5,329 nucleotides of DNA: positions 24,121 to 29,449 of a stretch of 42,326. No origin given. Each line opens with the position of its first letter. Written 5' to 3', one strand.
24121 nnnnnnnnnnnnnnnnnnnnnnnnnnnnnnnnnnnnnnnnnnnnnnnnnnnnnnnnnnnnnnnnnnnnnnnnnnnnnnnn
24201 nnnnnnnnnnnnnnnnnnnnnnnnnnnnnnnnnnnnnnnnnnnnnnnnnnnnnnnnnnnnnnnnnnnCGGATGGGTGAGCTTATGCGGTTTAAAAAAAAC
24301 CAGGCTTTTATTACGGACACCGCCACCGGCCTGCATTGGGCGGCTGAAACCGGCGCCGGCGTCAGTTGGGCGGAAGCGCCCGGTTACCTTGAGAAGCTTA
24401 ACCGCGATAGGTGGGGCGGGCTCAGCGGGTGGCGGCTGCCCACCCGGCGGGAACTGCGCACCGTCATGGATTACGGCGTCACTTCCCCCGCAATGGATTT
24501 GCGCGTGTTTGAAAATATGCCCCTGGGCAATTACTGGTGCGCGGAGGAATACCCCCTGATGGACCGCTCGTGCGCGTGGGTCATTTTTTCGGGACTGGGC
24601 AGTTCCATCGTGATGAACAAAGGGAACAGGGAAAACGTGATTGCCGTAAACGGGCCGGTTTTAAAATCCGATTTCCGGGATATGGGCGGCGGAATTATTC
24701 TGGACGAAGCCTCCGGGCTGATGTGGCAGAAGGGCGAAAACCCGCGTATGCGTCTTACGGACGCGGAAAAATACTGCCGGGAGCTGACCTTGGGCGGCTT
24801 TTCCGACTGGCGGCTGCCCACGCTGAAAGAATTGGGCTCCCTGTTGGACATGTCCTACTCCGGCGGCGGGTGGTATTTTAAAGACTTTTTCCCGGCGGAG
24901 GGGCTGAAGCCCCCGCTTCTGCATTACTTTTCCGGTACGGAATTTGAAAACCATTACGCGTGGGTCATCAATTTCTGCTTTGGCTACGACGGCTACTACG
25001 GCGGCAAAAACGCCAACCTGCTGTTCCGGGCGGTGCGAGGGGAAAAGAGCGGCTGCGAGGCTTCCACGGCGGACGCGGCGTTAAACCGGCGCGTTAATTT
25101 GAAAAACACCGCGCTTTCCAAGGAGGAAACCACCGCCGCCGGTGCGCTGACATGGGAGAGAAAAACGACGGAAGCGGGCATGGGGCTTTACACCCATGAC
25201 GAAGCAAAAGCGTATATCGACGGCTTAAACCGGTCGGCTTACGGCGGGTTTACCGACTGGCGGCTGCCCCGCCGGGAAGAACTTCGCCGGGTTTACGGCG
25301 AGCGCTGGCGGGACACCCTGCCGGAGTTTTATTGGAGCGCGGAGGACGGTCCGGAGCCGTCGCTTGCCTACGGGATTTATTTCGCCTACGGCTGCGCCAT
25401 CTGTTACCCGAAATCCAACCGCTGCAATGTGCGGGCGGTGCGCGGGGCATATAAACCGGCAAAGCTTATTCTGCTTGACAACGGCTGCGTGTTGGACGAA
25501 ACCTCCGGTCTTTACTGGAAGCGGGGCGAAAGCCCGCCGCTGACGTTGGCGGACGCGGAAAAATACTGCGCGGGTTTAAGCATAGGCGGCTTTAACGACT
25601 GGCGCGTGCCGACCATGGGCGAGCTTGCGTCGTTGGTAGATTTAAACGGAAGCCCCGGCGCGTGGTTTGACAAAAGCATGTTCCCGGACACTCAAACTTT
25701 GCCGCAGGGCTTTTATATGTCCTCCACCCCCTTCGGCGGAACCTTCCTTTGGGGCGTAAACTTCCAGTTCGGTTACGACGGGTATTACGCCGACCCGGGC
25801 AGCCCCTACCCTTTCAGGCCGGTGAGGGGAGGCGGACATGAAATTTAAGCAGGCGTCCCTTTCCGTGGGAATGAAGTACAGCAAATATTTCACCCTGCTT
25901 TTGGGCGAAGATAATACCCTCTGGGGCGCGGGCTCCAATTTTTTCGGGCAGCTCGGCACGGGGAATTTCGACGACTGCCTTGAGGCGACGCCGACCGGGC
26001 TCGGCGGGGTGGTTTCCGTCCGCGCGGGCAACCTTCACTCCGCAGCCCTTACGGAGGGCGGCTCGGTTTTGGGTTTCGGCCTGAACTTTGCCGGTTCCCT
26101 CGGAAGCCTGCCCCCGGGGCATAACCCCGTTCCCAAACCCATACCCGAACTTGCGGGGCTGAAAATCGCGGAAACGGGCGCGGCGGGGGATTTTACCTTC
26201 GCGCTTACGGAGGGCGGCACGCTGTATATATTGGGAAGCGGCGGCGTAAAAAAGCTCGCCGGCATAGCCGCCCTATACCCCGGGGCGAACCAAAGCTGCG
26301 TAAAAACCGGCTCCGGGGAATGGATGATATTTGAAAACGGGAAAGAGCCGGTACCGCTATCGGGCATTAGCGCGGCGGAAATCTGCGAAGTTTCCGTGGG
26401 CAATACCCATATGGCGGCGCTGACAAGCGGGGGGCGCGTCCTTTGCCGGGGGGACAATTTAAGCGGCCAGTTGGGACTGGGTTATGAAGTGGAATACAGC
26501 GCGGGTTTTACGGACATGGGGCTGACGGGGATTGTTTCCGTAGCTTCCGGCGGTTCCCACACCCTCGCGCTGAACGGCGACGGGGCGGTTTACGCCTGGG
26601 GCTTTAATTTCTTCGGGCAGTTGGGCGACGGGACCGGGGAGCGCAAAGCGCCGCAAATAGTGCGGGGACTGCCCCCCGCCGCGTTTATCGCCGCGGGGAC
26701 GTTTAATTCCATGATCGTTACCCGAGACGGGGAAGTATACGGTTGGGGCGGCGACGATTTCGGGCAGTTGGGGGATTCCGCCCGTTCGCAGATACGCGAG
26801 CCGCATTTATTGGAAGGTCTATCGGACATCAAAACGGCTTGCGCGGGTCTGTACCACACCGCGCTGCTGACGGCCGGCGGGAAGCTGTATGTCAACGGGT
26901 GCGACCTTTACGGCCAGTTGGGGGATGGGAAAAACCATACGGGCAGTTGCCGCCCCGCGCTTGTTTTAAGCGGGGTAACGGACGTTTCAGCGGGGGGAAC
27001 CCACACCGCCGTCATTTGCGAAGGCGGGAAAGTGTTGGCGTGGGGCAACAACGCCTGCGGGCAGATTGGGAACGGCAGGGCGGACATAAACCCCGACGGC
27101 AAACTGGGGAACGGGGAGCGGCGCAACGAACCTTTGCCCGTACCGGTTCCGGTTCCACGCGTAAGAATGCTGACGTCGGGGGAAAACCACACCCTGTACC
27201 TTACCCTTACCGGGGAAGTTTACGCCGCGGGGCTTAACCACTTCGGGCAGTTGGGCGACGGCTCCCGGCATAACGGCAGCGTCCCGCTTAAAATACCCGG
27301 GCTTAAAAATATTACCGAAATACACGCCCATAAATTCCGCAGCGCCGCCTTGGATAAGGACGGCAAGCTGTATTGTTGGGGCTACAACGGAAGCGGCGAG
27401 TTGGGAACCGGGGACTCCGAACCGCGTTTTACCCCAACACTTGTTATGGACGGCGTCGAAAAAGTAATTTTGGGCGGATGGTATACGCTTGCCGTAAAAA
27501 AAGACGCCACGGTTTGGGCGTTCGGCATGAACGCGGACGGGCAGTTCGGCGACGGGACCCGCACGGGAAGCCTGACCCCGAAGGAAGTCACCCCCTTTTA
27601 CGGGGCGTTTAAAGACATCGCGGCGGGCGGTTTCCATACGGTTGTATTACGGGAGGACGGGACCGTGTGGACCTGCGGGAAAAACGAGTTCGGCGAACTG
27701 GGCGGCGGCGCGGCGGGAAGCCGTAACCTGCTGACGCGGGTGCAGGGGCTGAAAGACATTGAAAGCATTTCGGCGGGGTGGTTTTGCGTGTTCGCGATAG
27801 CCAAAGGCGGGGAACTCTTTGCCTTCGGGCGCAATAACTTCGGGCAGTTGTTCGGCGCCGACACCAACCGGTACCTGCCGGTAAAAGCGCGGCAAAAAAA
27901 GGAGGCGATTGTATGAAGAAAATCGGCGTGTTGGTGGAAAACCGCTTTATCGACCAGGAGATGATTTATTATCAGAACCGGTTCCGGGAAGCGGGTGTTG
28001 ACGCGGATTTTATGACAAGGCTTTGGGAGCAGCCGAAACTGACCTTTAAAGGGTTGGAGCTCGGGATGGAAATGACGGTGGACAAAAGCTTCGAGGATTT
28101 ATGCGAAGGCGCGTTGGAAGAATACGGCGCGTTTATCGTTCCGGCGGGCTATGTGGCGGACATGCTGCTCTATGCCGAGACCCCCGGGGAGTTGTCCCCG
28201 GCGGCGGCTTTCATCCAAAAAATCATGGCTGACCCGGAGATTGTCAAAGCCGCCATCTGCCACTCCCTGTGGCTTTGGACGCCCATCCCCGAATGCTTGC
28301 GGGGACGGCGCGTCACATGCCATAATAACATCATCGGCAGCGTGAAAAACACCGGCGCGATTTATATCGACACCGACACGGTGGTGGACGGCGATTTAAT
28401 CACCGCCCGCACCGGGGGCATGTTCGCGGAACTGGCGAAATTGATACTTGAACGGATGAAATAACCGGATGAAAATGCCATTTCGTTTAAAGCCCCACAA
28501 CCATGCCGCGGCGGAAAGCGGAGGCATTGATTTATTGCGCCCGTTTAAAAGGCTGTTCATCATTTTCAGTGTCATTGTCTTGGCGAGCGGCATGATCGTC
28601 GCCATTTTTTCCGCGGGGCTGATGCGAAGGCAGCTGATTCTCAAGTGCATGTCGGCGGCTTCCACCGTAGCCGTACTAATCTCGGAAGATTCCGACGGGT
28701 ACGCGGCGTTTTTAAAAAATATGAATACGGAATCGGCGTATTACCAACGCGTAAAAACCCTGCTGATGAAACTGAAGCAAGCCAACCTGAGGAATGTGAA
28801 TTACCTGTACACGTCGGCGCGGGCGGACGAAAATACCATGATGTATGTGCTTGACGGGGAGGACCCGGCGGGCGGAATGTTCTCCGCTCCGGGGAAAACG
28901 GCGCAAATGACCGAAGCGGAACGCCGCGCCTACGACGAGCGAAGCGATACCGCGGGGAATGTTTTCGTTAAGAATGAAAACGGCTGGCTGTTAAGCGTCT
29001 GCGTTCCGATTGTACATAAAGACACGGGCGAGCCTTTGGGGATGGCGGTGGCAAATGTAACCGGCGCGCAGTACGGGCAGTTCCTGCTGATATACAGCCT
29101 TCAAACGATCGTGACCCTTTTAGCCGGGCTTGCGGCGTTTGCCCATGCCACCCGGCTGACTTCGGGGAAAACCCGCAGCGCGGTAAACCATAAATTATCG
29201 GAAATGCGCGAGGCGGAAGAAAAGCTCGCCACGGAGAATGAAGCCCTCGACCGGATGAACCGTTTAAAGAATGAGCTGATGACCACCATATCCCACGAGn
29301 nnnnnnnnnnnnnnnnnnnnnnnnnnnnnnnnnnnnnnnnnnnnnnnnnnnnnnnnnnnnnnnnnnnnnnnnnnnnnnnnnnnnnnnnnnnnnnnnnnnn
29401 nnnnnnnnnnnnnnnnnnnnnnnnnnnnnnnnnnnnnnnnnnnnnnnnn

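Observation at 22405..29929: Six translationally coupled genes: tautomerase, ThDP enzyme, 4xDUF1566, RCC1 propeller, DJ-1/PfpI, Cache histidine kinase (candidate undescribed system B)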

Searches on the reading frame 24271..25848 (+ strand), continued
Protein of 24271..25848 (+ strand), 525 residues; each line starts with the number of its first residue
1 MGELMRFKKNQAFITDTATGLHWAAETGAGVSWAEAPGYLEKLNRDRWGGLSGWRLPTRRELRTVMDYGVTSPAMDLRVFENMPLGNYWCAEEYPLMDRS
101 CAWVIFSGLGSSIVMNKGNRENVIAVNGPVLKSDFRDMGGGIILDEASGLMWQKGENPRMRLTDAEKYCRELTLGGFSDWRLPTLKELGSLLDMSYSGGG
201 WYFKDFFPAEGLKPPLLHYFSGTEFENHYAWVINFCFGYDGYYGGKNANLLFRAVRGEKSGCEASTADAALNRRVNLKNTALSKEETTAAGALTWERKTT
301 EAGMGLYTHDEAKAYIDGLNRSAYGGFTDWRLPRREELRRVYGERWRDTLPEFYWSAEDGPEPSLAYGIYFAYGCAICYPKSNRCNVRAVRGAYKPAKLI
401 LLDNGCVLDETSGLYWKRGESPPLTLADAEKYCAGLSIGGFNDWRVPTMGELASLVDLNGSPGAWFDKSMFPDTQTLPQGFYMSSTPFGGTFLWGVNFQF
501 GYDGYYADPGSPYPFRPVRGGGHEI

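Call 85: search_protein_families(library=pfam, proteins=[L029:9010-9600:+, L029:11629-12189:+, L029:12202-12855:+, L029:14568-16991:+, L036:11193-15146:+, L027:15500-16858:+, L009:7991-8992:+, L009:11976-12629:+, L031:14249-14632:+], max_evalue=0.001)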
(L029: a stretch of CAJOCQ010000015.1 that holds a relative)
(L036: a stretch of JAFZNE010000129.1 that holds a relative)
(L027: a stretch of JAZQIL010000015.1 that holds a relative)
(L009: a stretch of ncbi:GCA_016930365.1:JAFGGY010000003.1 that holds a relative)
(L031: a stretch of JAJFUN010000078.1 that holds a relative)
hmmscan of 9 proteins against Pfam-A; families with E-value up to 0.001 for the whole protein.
L029:9010-9600:+ (196 aa): 2 families
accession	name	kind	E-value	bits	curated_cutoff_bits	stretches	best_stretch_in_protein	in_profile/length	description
PF00881.29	Nitroreductase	-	3.8e-30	105.7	23.5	1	7-173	1-167/167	Nitroreductase family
PF14512.11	TM1586_NiRdase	-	3.2e-09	37.2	27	0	22-57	156-191/215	Putative TM nitroreductase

L029:11629-12189:+ (186 aa): 2 families
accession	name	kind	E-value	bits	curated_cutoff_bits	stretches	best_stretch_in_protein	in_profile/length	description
PF02525.22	Flavodoxin_2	-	1.2e-36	126.7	27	1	2-158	1-180/198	Flavodoxin-like fold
PF03358.20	FMN_red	-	1.1e-07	32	24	1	23-112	20-118/152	NADPH-dependent FMN reductase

L029:12202-12855:+ (217 aa): 2 families
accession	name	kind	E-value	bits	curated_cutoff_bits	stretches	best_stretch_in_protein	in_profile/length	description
PF03358.20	FMN_red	-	2.3e-21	76.4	24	1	1-112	1-99/152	NADPH-dependent FMN reductase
PF02525.22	Flavodoxin_2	-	7.9e-10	39.2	27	1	1-161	1-165/198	Flavodoxin-like fold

L029:14568-16991:+ (807 aa): 1 family
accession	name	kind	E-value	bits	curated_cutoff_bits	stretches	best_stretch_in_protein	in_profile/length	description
PF03797.25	Autotransporter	-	2.7e-12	47.4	26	1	548-786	5-254/255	Autotransporter beta-domain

L036:11193-15146:+ (1317 aa): 1 family
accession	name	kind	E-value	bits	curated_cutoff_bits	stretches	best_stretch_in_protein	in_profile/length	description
PF03781.23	FGE-sulfatase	-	7.8e-29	101.5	23.3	1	477-779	23-212/255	Sulfatase-modifying factor enzyme 1-like domain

L027:15500-16858:+ (452 aa): 2 families
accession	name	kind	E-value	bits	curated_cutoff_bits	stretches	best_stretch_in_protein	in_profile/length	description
PF13416.11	SBP_bac_8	-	5.2e-16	59.7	27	1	36-363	2-265/279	Bacterial extracellular solute-binding protein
PF01547.30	SBP_bac_1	-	1.4e-06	29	26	1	255-347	224-306/307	Bacterial extracellular solute-binding protein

L009:7991-8992:+ (333 aa): 1 family
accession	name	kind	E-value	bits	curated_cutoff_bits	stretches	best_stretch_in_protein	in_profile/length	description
PF14903.11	WG_beta_rep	-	1.6e-81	268.3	25.6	7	182-213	1-32/35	WG containing repeat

L009:11976-12629:+ (217 aa): 0 families

L031:14249-14632:+ (127 aa): 4 families
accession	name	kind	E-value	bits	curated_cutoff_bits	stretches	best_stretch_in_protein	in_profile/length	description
PF00903.31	Glyoxalase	-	4.3e-11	43.7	20.6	1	6-116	3-121/121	Glyoxalase/Bleomycin resistance protein/Dioxygenase superfamily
PF18029.7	Glyoxalase_6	-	8.8e-06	26.8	23.6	1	12-116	6-105/106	Glyoxalase-like domain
PF12681.13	Glyoxalase_2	-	9e-06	26.1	30.1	1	10-116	6-113/118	Glyoxalase-like domain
PF13669.12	Glyoxalase_4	-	1e-05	26.2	27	1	7-93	2-91/109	Glyoxalase/Bleomycin resistance protein/Dioxygenase superfamily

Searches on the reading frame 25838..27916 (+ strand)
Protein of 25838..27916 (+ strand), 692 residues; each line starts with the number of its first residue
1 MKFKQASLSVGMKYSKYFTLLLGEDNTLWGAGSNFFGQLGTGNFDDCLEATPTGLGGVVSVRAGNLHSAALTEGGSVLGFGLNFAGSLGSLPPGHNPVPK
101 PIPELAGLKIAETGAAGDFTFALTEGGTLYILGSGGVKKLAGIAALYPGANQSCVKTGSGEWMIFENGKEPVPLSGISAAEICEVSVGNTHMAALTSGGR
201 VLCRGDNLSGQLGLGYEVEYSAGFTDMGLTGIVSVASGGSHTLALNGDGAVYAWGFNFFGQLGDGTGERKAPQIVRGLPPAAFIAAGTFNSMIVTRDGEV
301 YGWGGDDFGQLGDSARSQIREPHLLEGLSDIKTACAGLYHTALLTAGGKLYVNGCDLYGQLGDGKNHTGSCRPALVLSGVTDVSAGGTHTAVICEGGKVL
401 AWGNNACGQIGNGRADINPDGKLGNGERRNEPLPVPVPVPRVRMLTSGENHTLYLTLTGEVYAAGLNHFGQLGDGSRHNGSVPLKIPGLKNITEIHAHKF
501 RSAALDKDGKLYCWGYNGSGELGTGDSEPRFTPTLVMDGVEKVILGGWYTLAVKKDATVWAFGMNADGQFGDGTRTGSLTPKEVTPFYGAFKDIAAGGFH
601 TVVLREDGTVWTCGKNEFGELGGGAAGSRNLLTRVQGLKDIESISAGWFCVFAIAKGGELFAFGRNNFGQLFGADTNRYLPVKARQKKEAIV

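Call 3: search_protein_families(library=pfam, proteins=[window:25838-27916:+], max_evalue=0.01)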
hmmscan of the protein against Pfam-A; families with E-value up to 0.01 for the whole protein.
window:25838-27916:+ (692 aa): 4 families
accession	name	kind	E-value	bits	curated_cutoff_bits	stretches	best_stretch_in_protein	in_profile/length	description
PF25390.1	WD40_RLD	-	1.7e-170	567.6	150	4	230-537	31-346/363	RCC1-like domain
PF13540.12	RCC1_2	-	1.8e-93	304.7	22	11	591-619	1-29/30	Regulator of chromosome condensation (RCC1) repeat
PF00415.24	RCC1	-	2.3e-92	303.9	21.7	10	297-344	1-50/50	Regulator of chromosome condensation (RCC1) repeat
PF25384.1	Alsin_RLD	-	6.7e-13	49.1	100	1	230-265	275-310/405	Alsin RCC1-like domain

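Call 25: search_protein_families(library=ncbifam, proteins=[window:25838-27916:+], max_evalue=0.001)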
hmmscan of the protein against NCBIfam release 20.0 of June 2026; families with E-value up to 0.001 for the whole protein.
window:25838-27916:+ (692 aa): 0 families

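Call 36: find_homologous_proteins(query=window:25838-27916:+, max_evalue=1e-20)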
Query window:25838-27916:+ (692 aa): 5864 proteins with E <= 1e-20 among 8000 candidates; the best 120 are listed.
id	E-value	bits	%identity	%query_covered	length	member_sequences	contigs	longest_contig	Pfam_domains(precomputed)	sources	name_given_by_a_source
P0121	0.0e+0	1583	100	100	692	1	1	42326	PF00415.25,PF13540.13,PF25384.2,PF25390.2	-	-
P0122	1.7e-166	574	30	99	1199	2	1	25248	PF00415.25,PF18962.8,PF13540.13,PF25384.2,PF25390.2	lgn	-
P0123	6.1e-159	549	32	98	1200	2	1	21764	PF00415.25,PF18962.8,PF13540.13,PF25384.2,PF25390.2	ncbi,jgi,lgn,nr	ncbi:MAG TPA: T9SS type A sorting domain-containing protein [Bacteroidia bacterium]|nr:T9SS type A s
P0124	4.2e-151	523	31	95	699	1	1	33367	PF00415.25,PF13540.13,PF25384.2,PF25390.2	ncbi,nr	ncbi:MAG: RCC1 repeat-containing protein [Candidatus Omnitrophota bacterium]|nr:RCC1 repeat-containi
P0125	3.5e-148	513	33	95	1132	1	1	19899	PF00415.25,PF13540.13,PF25384.2,PF25390.2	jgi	jgi:alpha-tubulin suppressor-like RCC1 family protein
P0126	8.0e-145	502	33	96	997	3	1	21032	PF00415.25,PF13540.13,PF25384.2,PF25390.2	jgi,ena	-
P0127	1.3e-141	491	39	49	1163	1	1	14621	PF07679.23,PF00415.25,PF13927.13,PF13540.13,PF02368.25,PF25384.2,PF25390.2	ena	-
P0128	1.4e-140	488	34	100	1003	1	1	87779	PF02412.24,PF11617.14,PF00415.25,PF13540.13,PF25384.2,PF25390.2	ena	-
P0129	2.7e-136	474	37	90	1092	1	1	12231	PF00415.25,PF13540.13,PF25384.2,PF25390.2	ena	-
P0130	3.9e-130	453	30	94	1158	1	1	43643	PF00415.25,PF13540.13,PF25384.2,PF25390.2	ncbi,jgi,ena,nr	ncbi:MAG: RCC1 repeat-containing protein [Nitrospirota bacterium]|nr:RCC1 repeat-containing protein 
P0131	7.3e-129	449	34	95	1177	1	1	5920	PF00415.25,PF13540.13,PF25384.2,PF25390.2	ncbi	-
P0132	8.4e-128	446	30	95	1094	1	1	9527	PF00415.25,PF13540.13,PF25384.2,PF25390.2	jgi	-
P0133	4.5e-123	430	33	99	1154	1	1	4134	PF00415.25,PF13540.13,PF25384.2,PF25390.2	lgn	-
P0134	5.6e-123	430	29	96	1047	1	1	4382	PF00415.25,PF13540.13,PF25384.2,PF25390.2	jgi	jgi:alpha-tubulin suppressor-like RCC1 family protein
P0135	1.9e-121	425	35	75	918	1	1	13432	PF00415.25,PF13540.13,PF25384.2,PF25390.2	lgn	-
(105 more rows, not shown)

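Call 37: find_encoding_contigs(protein=P0124, flank=10000, max_places=2)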
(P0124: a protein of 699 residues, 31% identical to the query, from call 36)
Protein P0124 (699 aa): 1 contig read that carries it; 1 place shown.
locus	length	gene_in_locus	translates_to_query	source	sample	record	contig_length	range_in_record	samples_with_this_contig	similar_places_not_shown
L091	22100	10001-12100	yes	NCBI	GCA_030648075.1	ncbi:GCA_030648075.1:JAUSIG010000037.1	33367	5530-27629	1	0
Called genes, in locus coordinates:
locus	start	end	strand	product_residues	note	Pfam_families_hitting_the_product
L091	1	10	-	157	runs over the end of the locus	PF01451:LMWPc, PF02302:PTS_IIB (faint)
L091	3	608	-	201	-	PF01300:Sua5_yciO_yrdC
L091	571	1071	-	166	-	PF00731:AIRC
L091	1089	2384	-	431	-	PF02844:GARS_N, PF01071:GARS_A, PF02655:ATP-grasp_3 (weak), PF02843:GARS_C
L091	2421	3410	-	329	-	PF00586:AIRS, PF02769:AIRS_C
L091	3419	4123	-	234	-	PF01259:SAICAR_synt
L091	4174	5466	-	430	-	PF00206:Lyase_1, PF10397:ADSL_C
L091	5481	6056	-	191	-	-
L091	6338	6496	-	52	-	-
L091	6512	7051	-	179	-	PF00011:HSP20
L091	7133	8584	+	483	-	PF03435:Sacchrp_dh_NADP, PF16653:Sacchrp_dh_C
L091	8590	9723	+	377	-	PF00278:Orn_DAP_Arg_deC, PF02784:Orn_Arg_deC_N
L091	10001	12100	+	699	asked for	PF00415:RCC1, PF25390:WD40_RLD, PF13540:RCC1_2, PF00415:RCC1, PF13540:RCC1_2, PF25390:WD40_RLD, PF00415:RCC1, PF13540:RCC1_2, +16 more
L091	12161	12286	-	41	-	-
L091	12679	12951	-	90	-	PF04977:DivIC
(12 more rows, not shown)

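Call 46: search_protein_families(library=padloc, proteins=[window:25838-27916:+], max_evalue=0.001)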
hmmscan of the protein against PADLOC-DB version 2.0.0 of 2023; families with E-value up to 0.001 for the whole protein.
window:25838-27916:+ (692 aa): 0 families

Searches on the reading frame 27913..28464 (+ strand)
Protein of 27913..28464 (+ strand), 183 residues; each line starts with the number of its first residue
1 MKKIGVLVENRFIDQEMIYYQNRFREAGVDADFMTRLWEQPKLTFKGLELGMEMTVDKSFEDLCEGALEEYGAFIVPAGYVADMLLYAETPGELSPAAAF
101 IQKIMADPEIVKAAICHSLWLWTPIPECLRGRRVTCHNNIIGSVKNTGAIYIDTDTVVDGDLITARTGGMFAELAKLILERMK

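Call 3: search_protein_families(library=pfam, proteins=[window:27913-28464:+], max_evalue=0.01)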
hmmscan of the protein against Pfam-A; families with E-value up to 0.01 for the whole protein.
window:27913-28464:+ (183 aa): 1 family
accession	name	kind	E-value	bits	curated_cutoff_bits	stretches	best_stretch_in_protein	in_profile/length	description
PF01965.30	DJ-1_PfpI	-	1.3e-18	67.8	26.6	1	2-180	1-164/165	DJ-1/PfpI family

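Call 25: search_protein_families(library=ncbifam, proteins=[window:27913-28464:+], max_evalue=0.001)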
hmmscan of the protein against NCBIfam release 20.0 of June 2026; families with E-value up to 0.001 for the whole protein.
window:27913-28464:+ (183 aa): 2 families
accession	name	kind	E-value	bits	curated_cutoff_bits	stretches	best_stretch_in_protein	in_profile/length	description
TIGR01382.1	PfpI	subfamily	6.8e-21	74.5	139.05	1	3-170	1-156/169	DJ-1/PfpI/YhbO family deglycase/protease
NF040823.1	deglyc_PfpI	equivalog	1.4e-13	51.1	330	1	3-171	2-155/166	deglycase PfpI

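Call 46: search_protein_families(library=padloc, proteins=[window:27913-28464:+], max_evalue=0.001)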
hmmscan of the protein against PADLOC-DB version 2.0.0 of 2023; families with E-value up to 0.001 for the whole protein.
window:27913-28464:+ (183 aa): 0 families

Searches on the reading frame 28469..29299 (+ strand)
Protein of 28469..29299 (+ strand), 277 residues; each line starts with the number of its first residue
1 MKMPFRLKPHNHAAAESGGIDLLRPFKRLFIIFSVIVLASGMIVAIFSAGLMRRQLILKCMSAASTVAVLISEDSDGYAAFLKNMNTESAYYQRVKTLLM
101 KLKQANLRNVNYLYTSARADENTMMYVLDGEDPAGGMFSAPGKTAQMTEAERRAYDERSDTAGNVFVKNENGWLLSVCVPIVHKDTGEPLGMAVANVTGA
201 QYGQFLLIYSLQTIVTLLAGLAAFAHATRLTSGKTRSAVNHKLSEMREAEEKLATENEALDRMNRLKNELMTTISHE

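Call 81: predict_structure(protein=window:28469-29299:+)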
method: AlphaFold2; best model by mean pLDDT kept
length: 277 residues; sequences in the alignment: 1
mean_pLDDT: 48.3   pTM: 0.26
mean pLDDT of the five models: 48.3, 46.1, 45.9, 43.8, 39.8
residues with pLDDT >= 90: 2; 70-90: 41; 50-70: 56; < 50: 178
segments of 3 or more residues with pLDDT < 50: 7-19, 47-207
pLDDT, mean of each block of 10 residues (from residue 1): 48 44 65 68 51 36 32 34 37 42 36 32 31 29 35 39 34 37 36 41 46 62 65 61 76 81 88 76
secondary structure, 60 per line:
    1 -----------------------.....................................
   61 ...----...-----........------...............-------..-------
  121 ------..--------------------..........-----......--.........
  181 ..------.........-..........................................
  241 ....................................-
elements in order: H24-63 E68-70 H76-83 H90-104 H149-158 E164-169 E172-182 E189-197 H199-276
